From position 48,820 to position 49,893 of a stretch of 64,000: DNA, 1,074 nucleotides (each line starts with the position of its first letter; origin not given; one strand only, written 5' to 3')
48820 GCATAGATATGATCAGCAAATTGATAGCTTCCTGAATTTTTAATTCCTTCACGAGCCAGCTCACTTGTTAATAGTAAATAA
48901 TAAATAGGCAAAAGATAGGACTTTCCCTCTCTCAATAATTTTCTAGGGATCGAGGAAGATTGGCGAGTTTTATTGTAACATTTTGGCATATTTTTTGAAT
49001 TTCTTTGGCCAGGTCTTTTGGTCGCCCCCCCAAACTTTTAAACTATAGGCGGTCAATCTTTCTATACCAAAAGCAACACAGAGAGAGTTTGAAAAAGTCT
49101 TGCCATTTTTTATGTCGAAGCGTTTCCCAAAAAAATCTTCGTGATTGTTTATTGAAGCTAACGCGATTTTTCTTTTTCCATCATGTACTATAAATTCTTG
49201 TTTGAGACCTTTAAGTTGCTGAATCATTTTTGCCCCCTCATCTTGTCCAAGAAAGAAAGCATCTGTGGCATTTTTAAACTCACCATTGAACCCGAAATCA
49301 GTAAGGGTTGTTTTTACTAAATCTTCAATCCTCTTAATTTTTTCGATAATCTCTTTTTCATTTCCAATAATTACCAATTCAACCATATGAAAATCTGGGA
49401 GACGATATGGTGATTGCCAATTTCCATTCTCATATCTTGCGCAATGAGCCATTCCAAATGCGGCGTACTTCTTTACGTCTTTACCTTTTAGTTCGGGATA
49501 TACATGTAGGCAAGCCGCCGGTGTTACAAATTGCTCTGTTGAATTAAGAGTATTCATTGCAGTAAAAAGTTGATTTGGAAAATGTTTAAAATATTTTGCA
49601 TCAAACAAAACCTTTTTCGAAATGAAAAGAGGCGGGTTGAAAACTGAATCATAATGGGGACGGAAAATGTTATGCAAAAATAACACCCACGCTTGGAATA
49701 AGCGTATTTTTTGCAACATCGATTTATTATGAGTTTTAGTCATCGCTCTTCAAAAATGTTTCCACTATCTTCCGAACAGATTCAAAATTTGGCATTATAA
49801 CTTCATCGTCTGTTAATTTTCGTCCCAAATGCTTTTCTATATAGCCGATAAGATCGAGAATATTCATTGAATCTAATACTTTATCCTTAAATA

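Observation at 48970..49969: Truncated SerRS-like enzyme fused in an operon with a dedicated carrier protein (aa:CP ligase pair)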

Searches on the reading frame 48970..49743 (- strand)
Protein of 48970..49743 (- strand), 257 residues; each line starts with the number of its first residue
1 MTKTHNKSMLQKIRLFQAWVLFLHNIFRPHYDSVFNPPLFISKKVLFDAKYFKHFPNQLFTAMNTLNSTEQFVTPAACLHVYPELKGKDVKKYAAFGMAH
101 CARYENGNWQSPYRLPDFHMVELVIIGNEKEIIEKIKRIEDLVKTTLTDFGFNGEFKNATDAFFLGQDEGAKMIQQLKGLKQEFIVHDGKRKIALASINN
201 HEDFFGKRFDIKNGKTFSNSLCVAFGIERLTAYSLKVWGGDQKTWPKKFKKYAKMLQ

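Call 3: search_protein_families(library=pfam, proteins=[window:48970-49743:-], max_evalue=0.01)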
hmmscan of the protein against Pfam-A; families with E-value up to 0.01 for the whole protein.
window:48970-49743:- (257 aa): 1 family
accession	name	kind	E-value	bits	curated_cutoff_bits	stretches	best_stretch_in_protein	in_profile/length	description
PF00587.30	tRNA-synt_2b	-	1.8e-07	31.9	29.3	1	96-233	40-174/179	tRNA synthetase class II core domain (G, H, P, S and T)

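Call 4: search_protein_families(library=ncbifam, proteins=[window:48970-49743:-], max_evalue=0.01)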
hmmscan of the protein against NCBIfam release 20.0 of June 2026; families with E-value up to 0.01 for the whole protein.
window:48970-49743:- (257 aa): 3 families
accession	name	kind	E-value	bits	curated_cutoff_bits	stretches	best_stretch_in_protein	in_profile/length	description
NF005479.0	PRK07080.1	equivalog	1.6e-25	89.7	357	1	64-251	122-313/318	amino acid--[acyl-carrier-protein] ligase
NF002120.0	PRK00960.1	equivalog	4.6e-10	38.7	611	1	90-254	337-506/518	serine--tRNA ligase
TIGR00415.1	serS_MJ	equivalog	0.00039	19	489.55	1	72-254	310-503/518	serine--tRNA ligase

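Call 5: find_homologous_proteins(query=window:48970-49743:-, max_evalue=0.001)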
Query window:48970-49743:- (257 aa): 67 proteins with E <= 0.001 among 272 candidates.
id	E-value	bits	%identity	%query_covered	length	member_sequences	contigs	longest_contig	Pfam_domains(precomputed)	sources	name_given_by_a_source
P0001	1.0e-173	594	100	100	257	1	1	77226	PF00587.31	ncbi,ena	-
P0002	3.6e-136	471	78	99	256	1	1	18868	PF00587.31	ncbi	-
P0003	4.5e-134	464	77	98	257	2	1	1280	PF00587.31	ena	-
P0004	6.3e-115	401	73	91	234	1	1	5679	PF00587.31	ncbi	ncbi:MAG: aminoacyl--tRNA ligase-related protein, partial [Candidatus Paceibacterota bacterium]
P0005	7.3e-100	352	58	99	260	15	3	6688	-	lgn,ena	-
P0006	1.3e-96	341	59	100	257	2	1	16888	-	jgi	jgi:hypothetical protein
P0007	2.5e-96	340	55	98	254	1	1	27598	-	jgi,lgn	-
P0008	4.3e-95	336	57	100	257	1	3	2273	PF00587.31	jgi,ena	-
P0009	3.2e-94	333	55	97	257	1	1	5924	-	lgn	-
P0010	8.2e-94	332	56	99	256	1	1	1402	-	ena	-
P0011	1.3e-93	331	58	95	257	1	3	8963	PF00587.31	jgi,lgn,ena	jgi:seryl-tRNA synthetase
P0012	4.5e-92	326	57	99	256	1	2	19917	PF00587.31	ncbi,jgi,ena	-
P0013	2.8e-91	324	57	95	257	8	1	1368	-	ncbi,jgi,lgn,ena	-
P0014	1.2e-86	309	53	94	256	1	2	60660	-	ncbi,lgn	-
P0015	3.3e-85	304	52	95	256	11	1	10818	-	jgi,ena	-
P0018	2.6e-77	278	51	94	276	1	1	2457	PF00587.31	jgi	-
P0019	7.5e-77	277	55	85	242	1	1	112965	-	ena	-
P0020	2.0e-76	275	50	98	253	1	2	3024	PF00587.31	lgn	-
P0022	7.8e-72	260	49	97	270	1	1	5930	PF00587.31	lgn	-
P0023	1.3e-71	259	48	92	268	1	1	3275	PF00587.31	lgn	-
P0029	3.1e-60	222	45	90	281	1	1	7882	-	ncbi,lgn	-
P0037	2.8e-53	199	42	93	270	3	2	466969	-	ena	-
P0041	3.7e-51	192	40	93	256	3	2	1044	PF00587.31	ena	-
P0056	1.2e-47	181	39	89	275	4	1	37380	PF00587.31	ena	-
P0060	8.3e-47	178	41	86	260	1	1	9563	PF00587.31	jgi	-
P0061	2.1e-46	177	40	92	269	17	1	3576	PF00587.31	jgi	-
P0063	2.7e-44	170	41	84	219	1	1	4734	PF00587.31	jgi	jgi:seryl-tRNA synthetase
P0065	1.6e-41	161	41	89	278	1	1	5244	-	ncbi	-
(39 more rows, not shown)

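Call 6: search_solved_structures(query=window:48970-49743:-, max_evalue=1, show_alignments=3)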
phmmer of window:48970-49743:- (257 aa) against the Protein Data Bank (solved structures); distinct sequences matched with E-value up to 1: 5.
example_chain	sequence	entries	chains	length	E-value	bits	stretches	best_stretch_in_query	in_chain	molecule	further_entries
3mey_A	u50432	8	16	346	9.1e-13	51.7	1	66-250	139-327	Bll0957 protein | Amino acid--[acyl-carrier-protein] ligase 1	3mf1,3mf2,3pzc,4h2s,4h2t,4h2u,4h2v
4h2w_A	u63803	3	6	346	9.2e-12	48.4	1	66-250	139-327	Amino acid--[acyl-carrier-protein] ligase 1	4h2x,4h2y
2cim_A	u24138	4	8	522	6e-05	26.1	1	90-251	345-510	SERYL-TRNA SYNTHETASE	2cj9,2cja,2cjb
6z6o_D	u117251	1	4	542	0.4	13.5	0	128-214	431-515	HDA1 complex subunit 3,HDA1 complex subunit 3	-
6z6f_D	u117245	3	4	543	0.4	13.5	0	128-214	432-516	HDA1 complex subunit 3,HDA1 complex subunit 3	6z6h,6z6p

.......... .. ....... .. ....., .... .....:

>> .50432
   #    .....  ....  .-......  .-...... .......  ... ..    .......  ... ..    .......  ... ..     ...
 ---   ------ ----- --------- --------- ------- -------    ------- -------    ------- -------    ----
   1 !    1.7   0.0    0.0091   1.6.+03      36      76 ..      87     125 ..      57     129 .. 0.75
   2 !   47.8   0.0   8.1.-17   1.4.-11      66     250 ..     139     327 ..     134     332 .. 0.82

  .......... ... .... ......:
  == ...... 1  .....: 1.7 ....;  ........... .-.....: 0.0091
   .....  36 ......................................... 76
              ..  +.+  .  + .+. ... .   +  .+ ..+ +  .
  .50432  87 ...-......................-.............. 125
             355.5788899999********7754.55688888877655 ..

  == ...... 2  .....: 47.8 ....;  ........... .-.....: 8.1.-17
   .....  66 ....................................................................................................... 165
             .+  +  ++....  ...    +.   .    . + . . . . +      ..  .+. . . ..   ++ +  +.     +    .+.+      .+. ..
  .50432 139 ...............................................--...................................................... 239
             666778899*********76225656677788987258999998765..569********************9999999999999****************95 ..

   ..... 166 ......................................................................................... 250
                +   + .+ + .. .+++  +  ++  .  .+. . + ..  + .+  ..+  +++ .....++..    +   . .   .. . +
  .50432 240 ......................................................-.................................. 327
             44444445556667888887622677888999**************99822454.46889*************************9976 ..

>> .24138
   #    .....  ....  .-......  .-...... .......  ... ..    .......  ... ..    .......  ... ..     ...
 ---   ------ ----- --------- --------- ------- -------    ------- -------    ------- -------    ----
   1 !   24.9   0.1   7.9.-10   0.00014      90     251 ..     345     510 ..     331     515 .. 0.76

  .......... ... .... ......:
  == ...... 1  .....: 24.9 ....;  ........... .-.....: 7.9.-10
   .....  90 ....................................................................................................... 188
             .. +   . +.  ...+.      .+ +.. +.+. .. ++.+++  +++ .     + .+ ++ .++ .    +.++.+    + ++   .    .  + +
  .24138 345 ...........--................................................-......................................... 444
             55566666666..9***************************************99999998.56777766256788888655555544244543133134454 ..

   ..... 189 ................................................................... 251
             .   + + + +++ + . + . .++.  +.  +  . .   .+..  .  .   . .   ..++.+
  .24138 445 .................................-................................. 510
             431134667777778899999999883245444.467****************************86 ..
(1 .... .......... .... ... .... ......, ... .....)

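Call 10: find_encoding_contigs(protein=P0001, flank=10000, max_places=3)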
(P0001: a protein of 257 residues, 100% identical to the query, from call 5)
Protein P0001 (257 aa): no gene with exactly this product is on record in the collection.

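Call 12: find_encoding_contigs(protein=P0002, flank=10000, max_places=3)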
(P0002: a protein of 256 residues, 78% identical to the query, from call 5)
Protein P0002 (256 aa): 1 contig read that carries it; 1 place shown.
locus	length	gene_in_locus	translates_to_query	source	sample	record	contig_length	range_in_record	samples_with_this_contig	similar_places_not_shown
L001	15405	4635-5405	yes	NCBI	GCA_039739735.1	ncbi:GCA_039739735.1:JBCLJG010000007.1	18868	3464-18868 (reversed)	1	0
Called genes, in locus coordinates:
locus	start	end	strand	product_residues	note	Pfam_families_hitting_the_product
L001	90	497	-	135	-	PF01553:Acyltransferase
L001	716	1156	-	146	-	PF10604:Polyketide_cyc2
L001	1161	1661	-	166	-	-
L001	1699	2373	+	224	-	PF01648:ACPS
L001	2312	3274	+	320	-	PF08541:ACP_syn_III_C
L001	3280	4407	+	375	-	PF01073:3Beta_HSD, PF01370:Epimerase, PF02719:Polysacc_synt_2 (weak), PF04321:RmlD_sub_bind, PF07993:NAD_binding_4, PF16363:GDP_Man_Dehyd (faint)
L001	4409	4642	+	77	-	-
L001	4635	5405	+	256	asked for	PF00587:tRNA-synt_2b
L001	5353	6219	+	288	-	PF12147:Methyltransf_20, PF13847:Methyltransf_31 (weak), PF08242:Methyltransf_12 (weak), PF13649:Methyltransf_25 (weak)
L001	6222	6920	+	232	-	-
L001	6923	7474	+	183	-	-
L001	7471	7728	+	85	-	PF00550:PP-binding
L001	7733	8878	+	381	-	PF02771:Acyl-CoA_dh_N, PF02770:Acyl-CoA_dh_M, PF00441:Acyl-CoA_dh_1, PF08028:Acyl-CoA_dh_2 (weak)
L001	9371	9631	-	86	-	PF01541:GIY-YIG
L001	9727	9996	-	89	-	-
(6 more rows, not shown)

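Call 14: find_encoding_contigs(protein=P0014, flank=10000, max_places=2)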
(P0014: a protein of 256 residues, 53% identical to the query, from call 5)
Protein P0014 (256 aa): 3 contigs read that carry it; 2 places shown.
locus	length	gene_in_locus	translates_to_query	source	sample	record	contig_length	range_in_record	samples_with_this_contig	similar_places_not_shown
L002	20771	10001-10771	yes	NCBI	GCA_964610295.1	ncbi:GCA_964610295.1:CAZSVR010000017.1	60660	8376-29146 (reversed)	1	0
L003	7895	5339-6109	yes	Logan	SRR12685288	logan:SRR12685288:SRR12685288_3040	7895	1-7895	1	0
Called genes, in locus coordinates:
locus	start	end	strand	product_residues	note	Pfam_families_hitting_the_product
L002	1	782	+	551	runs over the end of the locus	-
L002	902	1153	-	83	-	PF14384:BrnA_antitoxin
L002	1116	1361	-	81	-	PF04365:BrnT_toxin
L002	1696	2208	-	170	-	PF01553:Acyltransferase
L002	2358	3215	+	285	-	PF00685:Sulfotransfer_1, PF13469:Sulfotransfer_3 (faint)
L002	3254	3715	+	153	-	PF05635:23S_rRNA_IVP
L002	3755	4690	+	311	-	PF00535:Glycos_transf_2, PF13641:Glyco_tranf_2_3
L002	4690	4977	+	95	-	PF04365:BrnT_toxin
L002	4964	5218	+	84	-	PF12441:CopG_antitoxin (weak)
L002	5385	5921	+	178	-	-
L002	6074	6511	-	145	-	PF10604:Polyketide_cyc2, PF03364:Polyketide_cyc (weak)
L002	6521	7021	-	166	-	-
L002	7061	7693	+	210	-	PF01648:ACPS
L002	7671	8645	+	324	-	PF08545:ACP_syn_III (weak), PF08541:ACP_syn_III_C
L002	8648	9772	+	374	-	PF01073:3Beta_HSD (weak), PF01370:Epimerase, PF04321:RmlD_sub_bind, PF07993:NAD_binding_4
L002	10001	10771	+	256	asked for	-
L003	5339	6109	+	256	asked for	-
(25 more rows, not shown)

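Call 15: find_encoding_contigs(protein=P0037, flank=10000, max_places=2)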
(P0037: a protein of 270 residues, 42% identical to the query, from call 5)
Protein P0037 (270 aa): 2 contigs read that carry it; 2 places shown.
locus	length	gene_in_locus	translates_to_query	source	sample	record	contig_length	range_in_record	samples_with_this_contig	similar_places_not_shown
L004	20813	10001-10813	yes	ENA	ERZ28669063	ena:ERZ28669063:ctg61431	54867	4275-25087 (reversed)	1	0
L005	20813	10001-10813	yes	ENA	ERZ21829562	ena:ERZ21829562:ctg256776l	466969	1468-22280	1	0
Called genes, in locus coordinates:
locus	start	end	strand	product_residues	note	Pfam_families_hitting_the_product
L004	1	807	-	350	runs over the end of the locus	PF21088:MS_channel_1st, PF00924:MS_channel_2nd, PF21082:MS_channel_3rd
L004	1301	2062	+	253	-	PF15902:Sortilin-Vps10, PF02012:BNR (faint)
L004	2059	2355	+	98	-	-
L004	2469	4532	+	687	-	PF01011:PQQ, PF13360:PQQ_2 (faint)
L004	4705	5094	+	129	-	-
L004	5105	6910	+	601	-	PF03412:Peptidase_C39, PF12385:Peptidase_C70 (weak), PF13529:Peptidase_C39_2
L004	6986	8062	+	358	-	PF05598:DUF772, PF01609:DDE_Tnp_1, PF13751:DDE_Tnp_1_6 (weak)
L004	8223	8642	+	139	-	PF08541:ACP_syn_III_C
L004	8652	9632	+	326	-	PF01073:3Beta_HSD (weak), PF01370:Epimerase, PF02719:Polysacc_synt_2, PF04321:RmlD_sub_bind (weak), PF07993:NAD_binding_4, PF08659:KR (weak)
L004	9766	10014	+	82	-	-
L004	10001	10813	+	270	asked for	-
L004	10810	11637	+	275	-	PF12147:Methyltransf_20, PF08242:Methyltransf_12 (weak), PF13649:Methyltransf_25 (weak), PF13847:Methyltransf_31 (weak)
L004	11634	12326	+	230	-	-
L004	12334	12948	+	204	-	-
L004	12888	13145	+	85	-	PF00550:PP-binding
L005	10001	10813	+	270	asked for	-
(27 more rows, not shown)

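Call 18: find_related_loci(query=A1, collection=genome_contigs, flank=8000)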
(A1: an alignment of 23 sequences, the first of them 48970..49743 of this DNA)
Query A1 (257 aa) in genome_contigs; peptide patterns used: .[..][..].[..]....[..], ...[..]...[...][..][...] (x = any residue, [..] = any of these).
103 stretches matched a pattern; 8 encode a relative of the query (tblastn E <= 1e-3); 8 distinct loci.
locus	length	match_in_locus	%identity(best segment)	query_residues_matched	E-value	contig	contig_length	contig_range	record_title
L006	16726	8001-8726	53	15-256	2e-93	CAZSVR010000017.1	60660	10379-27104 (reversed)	MAG TPA_asm: uncultured Anaerolineaceae bacterium isolate SRP119689_co1_253 genome assembly, contig: NODE_544_length_606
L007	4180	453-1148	45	19-250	4e-66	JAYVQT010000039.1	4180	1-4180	MAG: Candidatus Paceibacterota bacterium isolate GL72_UP_metabat_91 GL72_UP_metabat_91_38, whole genome shotgun sequence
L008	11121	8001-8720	43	15-249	2e-58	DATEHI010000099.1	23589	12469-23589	MAG TPA_asm: Candidatus Dormiibacterota bacterium isolate SMAG_U8807 k141_714964, whole genome shotgun sequence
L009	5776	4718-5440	42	15-250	4e-58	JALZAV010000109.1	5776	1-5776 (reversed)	MAG: Candidatus Dormiibacterota bacterium isolate KAP bin100 SD1490_NODE_7455_length_5776_cov_4.168348, whole genome sho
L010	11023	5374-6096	40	15-250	2e-56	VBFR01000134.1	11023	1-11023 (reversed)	MAG: Chloroflexi bacterium isolate CF_57 14_0929_12_20cm_scaffold_6705, whole genome shotgun sequence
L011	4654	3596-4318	41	15-250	2e-55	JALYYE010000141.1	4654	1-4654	MAG: Candidatus Dormiibacterota bacterium isolate KAP bin31 SD1490-92_k127_1974497, whole genome shotgun sequence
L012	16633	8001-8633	42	38-246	2e-54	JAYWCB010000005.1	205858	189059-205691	MAG: Candidatus Paceibacterota bacterium isolate GL94_DN_metabat_15 GL94_DN_metabat_15_4, whole genome shotgun sequence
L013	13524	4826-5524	37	14-246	7e-54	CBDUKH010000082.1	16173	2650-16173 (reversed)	MAG TPA_asm: uncultured Rhodothermales bacterium isolate SRR22808126_binner12_Refined_119 genome assembly, contig: ERZ25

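Call 20: list_cluster_members(proteins=[P0001, P0002, P0012, P0029, P0065])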
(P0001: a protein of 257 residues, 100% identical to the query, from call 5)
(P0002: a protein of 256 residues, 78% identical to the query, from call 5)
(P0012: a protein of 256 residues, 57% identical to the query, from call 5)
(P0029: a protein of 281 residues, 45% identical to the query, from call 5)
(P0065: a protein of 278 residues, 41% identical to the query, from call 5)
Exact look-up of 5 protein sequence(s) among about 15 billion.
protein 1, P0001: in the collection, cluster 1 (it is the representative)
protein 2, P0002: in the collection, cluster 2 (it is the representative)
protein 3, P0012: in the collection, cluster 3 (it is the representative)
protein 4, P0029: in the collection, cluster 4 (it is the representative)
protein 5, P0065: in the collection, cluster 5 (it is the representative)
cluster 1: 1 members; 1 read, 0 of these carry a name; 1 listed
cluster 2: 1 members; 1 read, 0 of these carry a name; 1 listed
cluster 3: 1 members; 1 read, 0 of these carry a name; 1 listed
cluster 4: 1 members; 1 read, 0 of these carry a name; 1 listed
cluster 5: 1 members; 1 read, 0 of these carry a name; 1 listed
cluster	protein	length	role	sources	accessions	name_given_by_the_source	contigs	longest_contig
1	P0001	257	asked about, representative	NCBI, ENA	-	-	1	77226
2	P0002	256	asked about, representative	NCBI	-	-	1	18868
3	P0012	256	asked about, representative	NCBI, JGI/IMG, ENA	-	-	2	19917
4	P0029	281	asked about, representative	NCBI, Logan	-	-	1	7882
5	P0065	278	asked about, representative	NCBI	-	-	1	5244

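Call 30: search_solved_structures(query=A1, max_evalue=0.1, show_alignments=3)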
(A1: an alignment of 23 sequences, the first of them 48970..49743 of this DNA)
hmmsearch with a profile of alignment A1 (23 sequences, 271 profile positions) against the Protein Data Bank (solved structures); distinct sequences matched with E-value up to 0.1: 18.
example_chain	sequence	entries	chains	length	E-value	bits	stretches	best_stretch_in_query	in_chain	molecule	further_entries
3mey_A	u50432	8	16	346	1e-31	113.6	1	85-266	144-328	Bll0957 protein | Amino acid--[acyl-carrier-protein] ligase 1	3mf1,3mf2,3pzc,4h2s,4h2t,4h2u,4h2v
4h2w_A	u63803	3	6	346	1.6e-30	109.7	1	85-266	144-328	Amino acid--[acyl-carrier-protein] ligase 1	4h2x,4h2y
3w3s_A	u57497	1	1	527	5.6e-11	45.6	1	78-265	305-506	Type-2 serine--tRNA ligase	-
2cim_A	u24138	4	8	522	1.9e-08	37.3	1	218-266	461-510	SERYL-TRNA SYNTHETASE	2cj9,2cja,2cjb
8ifj_A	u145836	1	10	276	0.004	19.9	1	34-144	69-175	Pyrrolysyl-tRNA synthetase PylS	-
6l2p_A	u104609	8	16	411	0.027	17.2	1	21-168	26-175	Threonine--tRNA ligase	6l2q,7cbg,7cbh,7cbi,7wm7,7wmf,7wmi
8h99_A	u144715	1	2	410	0.052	16.2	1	20-168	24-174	Threonine--tRNA ligase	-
8wih_A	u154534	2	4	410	0.054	16.2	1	20-168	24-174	Threonine--tRNA ligase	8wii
8wia_A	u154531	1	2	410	0.054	16.2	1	20-168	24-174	Threonine--tRNA ligase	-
8wig_A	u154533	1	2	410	0.054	16.2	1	20-168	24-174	Threonine--tRNA ligase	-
8wij_B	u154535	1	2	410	0.054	16.2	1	20-168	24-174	Threonine--tRNA ligase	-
4p3o_A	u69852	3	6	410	0.055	16.2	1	20-168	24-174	Threonine--tRNA ligase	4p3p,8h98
8qic_A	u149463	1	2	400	0.055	16.2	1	21-168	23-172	Threonine--tRNA ligase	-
8h9a_A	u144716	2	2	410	0.055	16.2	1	20-168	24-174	Threonine--tRNA ligase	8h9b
1evk_A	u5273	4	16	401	0.055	16.2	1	21-168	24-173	THREONYL-TRNA SYNTHETASE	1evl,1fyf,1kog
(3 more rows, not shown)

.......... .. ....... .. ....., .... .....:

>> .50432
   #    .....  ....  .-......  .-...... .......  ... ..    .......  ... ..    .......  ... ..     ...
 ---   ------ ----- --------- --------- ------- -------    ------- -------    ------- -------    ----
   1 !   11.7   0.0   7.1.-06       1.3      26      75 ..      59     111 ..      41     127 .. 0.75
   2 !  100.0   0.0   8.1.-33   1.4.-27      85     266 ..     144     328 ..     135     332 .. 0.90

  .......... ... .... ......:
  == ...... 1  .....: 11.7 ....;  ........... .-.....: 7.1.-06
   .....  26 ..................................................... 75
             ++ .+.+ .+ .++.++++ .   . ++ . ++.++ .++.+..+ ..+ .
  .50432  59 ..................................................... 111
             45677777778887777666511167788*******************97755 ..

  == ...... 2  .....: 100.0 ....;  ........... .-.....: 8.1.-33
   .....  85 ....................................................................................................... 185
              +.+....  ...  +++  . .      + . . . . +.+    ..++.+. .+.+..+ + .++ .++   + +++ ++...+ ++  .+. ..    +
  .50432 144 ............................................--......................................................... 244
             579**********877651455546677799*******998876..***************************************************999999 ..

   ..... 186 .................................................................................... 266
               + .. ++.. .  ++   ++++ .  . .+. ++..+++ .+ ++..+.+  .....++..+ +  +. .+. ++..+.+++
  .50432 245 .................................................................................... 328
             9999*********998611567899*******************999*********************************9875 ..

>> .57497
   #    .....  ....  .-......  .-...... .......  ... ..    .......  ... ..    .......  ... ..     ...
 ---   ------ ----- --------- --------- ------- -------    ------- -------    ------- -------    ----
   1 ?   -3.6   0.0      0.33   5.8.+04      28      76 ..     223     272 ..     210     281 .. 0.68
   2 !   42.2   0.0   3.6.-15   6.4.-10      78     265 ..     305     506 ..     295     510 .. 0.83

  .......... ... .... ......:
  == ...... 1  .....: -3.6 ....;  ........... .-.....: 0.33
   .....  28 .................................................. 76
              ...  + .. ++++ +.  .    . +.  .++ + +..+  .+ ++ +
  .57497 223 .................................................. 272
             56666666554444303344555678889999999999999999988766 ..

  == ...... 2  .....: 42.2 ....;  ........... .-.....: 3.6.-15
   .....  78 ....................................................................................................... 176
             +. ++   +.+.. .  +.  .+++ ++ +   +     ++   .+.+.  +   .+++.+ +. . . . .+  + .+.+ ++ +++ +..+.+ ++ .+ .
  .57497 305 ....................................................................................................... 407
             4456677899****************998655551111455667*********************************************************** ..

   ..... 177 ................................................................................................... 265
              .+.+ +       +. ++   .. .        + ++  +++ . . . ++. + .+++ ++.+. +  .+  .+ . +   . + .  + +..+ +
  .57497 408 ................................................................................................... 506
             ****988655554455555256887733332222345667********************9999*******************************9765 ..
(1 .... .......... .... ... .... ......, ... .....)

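Call 31: predict_structure(alignment_id=A1)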
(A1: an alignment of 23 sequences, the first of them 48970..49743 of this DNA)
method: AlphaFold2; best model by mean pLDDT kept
length: 257 residues; sequences in the alignment: 23
mean_pLDDT: 92.0   pTM: 0.89
mean pLDDT of the five models: 92.0, 91.9, 91.7, 90.9, 90.3
residues with pLDDT >= 90: 209; 70-90: 32; 50-70: 13; < 50: 3
segments of 3 or more residues with pLDDT < 50: 1-3
pLDDT, mean of each block of 10 residues (from residue 1): 65 95 97 96 95 92 88 96 98 98 92 96 98 97 97 93 68 77 96 97 97 97 98 96 92 78
secondary structure, 60 per line:
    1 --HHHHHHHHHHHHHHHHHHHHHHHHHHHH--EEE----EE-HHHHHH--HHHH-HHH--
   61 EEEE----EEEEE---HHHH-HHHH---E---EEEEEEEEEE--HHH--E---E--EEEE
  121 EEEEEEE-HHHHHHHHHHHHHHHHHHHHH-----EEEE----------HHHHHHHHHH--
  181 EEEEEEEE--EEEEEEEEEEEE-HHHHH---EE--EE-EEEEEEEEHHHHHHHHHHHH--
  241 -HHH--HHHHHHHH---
elements in order: H3-30 E33-35 H43-48 H51-54 E61-64 E69-73 H77-80 H82-85 E93-102 E117-127 H129-149 E155-158 H169-178 E181-188 E191-202 H204-208 E219-226 H227-238 H247-254
